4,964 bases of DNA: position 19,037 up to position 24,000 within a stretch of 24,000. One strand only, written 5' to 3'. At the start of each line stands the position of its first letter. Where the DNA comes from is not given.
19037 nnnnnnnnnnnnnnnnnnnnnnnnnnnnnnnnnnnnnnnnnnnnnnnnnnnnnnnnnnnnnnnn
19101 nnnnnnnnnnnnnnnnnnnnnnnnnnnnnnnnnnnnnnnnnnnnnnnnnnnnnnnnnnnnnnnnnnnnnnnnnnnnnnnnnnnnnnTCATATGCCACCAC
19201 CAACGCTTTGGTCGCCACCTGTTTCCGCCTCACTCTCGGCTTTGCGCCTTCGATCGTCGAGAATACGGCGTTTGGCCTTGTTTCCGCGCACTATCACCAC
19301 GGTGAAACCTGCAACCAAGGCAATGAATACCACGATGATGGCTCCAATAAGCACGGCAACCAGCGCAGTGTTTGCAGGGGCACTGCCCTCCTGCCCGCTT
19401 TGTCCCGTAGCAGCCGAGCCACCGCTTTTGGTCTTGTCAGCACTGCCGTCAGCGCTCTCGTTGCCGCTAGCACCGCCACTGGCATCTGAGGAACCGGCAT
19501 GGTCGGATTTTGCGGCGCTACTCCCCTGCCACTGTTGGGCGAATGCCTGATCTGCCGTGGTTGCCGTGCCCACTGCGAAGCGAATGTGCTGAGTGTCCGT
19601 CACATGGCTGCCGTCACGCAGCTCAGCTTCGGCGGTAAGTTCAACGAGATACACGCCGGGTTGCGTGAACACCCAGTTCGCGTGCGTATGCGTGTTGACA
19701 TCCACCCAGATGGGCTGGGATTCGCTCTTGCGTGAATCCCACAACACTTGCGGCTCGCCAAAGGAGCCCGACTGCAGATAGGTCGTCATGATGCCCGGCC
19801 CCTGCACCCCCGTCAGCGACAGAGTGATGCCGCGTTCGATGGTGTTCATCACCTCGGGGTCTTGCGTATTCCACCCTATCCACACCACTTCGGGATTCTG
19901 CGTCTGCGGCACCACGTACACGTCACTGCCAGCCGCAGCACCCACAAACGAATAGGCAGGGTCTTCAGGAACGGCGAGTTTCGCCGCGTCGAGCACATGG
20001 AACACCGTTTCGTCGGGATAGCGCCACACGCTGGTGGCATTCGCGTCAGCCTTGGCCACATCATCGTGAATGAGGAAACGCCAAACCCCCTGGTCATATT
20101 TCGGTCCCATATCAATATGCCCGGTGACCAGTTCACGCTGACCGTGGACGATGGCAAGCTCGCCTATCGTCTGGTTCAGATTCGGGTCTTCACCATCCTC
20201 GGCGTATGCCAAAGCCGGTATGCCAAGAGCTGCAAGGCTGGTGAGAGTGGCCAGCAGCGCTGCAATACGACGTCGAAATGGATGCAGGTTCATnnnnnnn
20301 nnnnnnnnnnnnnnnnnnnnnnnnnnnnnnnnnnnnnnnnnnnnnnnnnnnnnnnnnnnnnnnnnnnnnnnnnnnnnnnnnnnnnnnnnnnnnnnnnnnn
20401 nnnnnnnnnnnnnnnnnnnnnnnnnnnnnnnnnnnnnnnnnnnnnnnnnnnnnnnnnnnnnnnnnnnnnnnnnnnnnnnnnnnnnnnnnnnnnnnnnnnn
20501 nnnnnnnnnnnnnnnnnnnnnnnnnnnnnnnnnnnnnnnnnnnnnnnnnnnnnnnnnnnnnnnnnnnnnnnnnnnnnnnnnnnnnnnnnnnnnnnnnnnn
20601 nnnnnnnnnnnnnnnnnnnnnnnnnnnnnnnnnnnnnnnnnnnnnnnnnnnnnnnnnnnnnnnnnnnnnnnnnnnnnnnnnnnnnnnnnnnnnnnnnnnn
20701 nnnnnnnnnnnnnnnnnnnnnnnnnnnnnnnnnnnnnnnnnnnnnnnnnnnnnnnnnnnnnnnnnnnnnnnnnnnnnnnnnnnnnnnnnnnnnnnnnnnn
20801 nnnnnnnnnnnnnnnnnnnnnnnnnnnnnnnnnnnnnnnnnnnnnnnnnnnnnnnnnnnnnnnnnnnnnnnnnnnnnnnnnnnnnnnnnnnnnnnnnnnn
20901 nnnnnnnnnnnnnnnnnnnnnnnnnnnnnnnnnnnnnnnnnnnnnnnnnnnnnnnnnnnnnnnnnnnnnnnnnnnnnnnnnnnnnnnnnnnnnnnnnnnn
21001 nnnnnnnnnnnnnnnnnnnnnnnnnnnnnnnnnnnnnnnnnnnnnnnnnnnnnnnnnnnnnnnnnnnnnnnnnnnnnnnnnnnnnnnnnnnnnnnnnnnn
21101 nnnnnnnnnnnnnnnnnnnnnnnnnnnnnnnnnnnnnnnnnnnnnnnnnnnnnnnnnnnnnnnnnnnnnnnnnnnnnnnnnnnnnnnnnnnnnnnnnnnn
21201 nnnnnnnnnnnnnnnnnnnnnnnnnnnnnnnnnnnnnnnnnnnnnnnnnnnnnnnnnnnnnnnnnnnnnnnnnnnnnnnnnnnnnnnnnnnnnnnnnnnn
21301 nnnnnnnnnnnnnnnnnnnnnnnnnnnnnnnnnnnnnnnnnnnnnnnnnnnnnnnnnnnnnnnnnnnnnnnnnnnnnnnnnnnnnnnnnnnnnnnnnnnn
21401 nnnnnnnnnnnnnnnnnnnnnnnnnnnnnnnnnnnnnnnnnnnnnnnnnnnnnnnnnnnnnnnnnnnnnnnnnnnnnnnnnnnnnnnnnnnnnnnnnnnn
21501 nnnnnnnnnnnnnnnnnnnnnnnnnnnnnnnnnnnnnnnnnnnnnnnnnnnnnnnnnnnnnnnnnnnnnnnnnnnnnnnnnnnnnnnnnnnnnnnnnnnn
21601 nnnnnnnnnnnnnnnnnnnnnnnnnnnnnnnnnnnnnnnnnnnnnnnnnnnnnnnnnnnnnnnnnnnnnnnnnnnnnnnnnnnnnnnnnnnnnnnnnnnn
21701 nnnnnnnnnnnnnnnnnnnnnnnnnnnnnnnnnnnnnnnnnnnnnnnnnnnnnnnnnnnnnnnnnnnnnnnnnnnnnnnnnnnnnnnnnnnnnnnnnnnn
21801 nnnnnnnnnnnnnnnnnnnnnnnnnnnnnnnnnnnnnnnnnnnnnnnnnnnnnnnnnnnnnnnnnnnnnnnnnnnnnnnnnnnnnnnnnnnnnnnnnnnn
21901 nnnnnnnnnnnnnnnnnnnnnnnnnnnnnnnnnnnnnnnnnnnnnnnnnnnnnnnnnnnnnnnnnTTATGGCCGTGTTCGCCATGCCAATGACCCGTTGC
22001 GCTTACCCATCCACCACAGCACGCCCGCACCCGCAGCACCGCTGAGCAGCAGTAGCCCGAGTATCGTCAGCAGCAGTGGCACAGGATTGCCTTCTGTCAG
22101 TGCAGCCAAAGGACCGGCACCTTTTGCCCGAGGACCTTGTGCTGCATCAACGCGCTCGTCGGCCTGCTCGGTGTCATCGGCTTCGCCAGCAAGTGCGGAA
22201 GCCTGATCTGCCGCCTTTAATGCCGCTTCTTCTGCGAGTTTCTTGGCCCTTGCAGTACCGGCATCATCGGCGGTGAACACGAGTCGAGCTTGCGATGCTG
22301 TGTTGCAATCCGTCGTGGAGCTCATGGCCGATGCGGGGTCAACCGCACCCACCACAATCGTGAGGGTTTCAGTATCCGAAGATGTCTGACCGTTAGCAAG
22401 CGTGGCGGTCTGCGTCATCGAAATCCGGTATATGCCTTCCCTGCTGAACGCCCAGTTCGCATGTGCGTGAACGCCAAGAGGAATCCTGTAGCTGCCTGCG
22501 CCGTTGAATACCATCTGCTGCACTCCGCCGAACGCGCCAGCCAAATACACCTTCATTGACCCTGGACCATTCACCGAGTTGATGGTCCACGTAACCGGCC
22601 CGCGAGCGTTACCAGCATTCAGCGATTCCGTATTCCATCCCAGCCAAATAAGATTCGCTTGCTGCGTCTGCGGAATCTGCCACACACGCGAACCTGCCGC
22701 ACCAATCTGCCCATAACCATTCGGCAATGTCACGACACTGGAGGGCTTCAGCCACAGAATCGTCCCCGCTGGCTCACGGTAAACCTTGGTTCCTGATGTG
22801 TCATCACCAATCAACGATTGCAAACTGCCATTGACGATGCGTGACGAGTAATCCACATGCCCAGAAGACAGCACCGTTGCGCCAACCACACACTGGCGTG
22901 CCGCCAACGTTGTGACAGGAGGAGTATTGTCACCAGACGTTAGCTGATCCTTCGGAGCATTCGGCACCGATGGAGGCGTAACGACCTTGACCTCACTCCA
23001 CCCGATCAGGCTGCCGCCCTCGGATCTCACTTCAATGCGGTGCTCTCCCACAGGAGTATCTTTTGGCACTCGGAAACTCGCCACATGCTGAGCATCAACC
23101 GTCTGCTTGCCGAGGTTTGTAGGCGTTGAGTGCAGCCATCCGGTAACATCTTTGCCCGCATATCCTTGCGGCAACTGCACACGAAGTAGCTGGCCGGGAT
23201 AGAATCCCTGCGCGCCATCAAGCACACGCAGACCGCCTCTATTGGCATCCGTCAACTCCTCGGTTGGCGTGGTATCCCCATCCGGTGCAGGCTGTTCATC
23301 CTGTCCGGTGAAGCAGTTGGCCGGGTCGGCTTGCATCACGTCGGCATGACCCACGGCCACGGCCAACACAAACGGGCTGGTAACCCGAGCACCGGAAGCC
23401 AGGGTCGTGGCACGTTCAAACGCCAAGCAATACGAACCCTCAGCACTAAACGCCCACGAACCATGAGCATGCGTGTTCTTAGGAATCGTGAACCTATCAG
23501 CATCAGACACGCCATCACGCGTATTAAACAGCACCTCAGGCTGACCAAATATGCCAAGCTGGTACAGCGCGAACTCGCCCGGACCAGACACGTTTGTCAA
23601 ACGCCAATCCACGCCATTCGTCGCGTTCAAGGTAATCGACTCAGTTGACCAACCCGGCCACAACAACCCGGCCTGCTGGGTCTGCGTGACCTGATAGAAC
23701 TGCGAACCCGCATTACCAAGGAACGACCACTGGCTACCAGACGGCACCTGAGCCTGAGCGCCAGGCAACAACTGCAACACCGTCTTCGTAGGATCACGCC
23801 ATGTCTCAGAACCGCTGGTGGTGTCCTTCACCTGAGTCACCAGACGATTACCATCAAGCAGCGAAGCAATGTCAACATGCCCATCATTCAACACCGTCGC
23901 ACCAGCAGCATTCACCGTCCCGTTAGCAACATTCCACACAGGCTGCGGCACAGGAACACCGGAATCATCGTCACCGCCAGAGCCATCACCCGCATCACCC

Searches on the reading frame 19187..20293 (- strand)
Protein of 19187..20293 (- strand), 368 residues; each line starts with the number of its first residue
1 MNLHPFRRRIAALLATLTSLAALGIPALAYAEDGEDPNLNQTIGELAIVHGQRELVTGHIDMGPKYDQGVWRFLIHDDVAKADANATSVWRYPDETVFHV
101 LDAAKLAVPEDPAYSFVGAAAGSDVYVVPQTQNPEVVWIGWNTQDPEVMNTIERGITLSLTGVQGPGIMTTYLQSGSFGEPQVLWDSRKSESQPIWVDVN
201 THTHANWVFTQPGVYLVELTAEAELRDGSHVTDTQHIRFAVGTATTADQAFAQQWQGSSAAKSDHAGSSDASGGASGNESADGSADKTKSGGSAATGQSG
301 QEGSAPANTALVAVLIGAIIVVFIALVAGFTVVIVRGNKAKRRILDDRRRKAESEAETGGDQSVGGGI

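Call 13: search_protein_families(library=pfam, proteins=[window:19187-20293:-], max_evalue=0.001)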
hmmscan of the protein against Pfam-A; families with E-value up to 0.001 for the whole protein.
window:19187-20293:- (368 aa): 0 families

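Call 29: search_protein_families(library=pfam, proteins=[window:19187-20293:-], max_evalue=0.1)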
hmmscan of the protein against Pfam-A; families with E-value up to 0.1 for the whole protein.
window:19187-20293:- (368 aa): 3 families
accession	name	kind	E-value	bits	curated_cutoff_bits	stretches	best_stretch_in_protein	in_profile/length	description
PF07916.16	TraG_N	-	0.0074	15.7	36.1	1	205-336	229-361/462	TraG-like protein, N-terminal region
PF00801.26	PKD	-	0.015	15.8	23.5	0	202-225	46-69/80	PKD domain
PF06679.17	DUF1180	-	0.023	15.6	27.7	1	254-343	43-132/167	Membrane protein FAM174-like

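Call 30: search_protein_families(library=ncbifam, proteins=[window:19187-20293:-], max_evalue=0.001)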
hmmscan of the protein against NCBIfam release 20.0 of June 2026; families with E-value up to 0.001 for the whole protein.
window:19187-20293:- (368 aa): 4 families
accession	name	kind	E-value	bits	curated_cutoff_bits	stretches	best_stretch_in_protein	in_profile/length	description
NF038134.1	choice_anch_M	domain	5.3e-59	199.3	55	1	55-241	2-184/184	choice-of-anchor M domain-containing protein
TIGR03773.1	anch_rpt_wall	hypoth_equivalog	1.2e-53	182.8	190.3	1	50-322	254-508/516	TIGR03773 family transporter-associated surface protein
TIGR03772.1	anch_rpt_subst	equivalog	8.8e-20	70.8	350.45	2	136-246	103-223/486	anchored repeat ABC transporter, substrate-binding protein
TIGR03769.1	P_ac_wall_RPT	domain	2.6e-14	53.5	30.9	1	201-241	1-41/41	TIGR03769 domain-containing protein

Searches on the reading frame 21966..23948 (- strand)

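Call 13: search_protein_families(library=pfam, proteins=[window:21966-23948:-], max_evalue=0.001)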
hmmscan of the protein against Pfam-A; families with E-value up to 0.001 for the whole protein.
window:21966-23948:- (660 aa): 0 families

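Call 29: search_protein_families(library=pfam, proteins=[window:21966-23948:-], max_evalue=0.1)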
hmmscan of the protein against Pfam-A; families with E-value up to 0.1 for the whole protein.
window:21966-23948:- (660 aa): 1 family
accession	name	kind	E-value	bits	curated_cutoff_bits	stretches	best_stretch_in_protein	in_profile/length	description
PF21226.3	MalQ_N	-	0.0038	18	24.1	1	280-325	47-91/91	MalQ N-terminal beta sandwich domain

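Call 30: search_protein_families(library=ncbifam, proteins=[window:21966-23948:-], max_evalue=0.001)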
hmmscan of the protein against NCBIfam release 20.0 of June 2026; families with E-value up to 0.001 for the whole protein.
window:21966-23948:- (660 aa): 4 families
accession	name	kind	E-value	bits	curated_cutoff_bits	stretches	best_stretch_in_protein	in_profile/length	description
TIGR03773.1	anch_rpt_wall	hypoth_equivalog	1.9e-138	462.6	190.3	2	38-576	4-469/516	TIGR03773 family transporter-associated surface protein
NF038134.1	choice_anch_M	domain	2.7e-84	281.8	55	2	359-533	1-184/184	choice-of-anchor M domain-containing protein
TIGR03772.1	anch_rpt_subst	equivalog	5.3e-43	147.4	350.45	4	111-203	123-222/486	anchored repeat ABC transporter, substrate-binding protein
TIGR03769.1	P_ac_wall_RPT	domain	4.1e-26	91.2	30.9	2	494-533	2-41/41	TIGR03769 domain-containing protein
